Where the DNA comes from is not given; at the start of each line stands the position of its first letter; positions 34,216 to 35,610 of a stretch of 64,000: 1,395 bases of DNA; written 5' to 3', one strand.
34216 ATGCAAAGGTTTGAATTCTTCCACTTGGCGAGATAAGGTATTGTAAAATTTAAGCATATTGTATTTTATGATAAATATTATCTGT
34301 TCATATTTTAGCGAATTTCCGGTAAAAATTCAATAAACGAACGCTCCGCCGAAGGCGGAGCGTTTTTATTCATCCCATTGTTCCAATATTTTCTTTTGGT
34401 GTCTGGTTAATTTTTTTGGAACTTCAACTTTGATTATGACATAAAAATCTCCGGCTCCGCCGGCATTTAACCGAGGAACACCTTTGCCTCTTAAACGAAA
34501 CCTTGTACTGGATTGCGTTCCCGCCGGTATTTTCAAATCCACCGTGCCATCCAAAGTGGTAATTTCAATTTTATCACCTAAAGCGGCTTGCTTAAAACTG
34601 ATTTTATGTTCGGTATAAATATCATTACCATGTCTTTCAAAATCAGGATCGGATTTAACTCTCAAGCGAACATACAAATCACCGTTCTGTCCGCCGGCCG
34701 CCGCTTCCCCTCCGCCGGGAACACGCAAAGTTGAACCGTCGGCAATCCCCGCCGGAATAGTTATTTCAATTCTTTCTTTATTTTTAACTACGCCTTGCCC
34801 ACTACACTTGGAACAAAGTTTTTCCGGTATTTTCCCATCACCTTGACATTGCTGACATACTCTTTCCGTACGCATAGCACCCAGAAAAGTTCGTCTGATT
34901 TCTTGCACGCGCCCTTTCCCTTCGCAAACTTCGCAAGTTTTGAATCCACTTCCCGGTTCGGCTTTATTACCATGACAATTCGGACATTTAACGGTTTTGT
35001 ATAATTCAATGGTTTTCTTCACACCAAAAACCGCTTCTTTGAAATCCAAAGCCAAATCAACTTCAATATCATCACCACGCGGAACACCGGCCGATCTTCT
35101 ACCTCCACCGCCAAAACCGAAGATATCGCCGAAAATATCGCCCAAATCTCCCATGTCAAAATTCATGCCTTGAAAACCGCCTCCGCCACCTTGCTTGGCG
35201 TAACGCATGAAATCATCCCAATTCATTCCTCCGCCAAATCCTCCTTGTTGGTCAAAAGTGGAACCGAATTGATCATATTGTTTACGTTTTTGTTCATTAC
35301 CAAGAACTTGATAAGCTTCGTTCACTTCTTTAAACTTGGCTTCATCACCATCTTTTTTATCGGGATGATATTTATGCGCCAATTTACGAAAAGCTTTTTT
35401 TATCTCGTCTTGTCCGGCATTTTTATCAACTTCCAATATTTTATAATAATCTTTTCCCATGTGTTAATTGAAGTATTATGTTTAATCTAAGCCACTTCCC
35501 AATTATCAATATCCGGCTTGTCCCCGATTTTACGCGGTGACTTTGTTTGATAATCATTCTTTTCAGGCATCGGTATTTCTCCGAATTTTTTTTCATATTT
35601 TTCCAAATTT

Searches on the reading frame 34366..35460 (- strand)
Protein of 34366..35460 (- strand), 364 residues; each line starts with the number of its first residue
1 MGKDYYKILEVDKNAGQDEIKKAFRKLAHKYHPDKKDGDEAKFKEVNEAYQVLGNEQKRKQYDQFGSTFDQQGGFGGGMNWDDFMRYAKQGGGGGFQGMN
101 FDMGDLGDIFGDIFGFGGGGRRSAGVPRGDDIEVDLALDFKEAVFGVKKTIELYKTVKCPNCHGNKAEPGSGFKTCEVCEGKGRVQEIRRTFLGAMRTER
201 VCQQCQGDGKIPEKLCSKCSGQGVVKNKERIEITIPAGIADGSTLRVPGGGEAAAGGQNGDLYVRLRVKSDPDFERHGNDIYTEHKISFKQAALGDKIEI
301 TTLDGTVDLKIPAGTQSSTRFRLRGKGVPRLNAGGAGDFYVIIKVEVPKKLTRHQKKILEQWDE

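Call 54: list_cluster_members(proteins=[window:34366-35460:-, window:38982-39482:-, window:42714-44150:-])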
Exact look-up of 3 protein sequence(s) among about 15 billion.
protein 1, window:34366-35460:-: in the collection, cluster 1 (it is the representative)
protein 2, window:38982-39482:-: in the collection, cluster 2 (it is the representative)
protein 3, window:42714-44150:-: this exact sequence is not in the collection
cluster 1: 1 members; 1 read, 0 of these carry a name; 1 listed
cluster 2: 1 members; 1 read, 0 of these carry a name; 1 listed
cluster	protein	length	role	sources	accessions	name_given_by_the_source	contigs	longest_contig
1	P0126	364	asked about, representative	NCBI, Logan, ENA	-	-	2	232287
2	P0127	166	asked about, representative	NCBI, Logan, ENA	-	-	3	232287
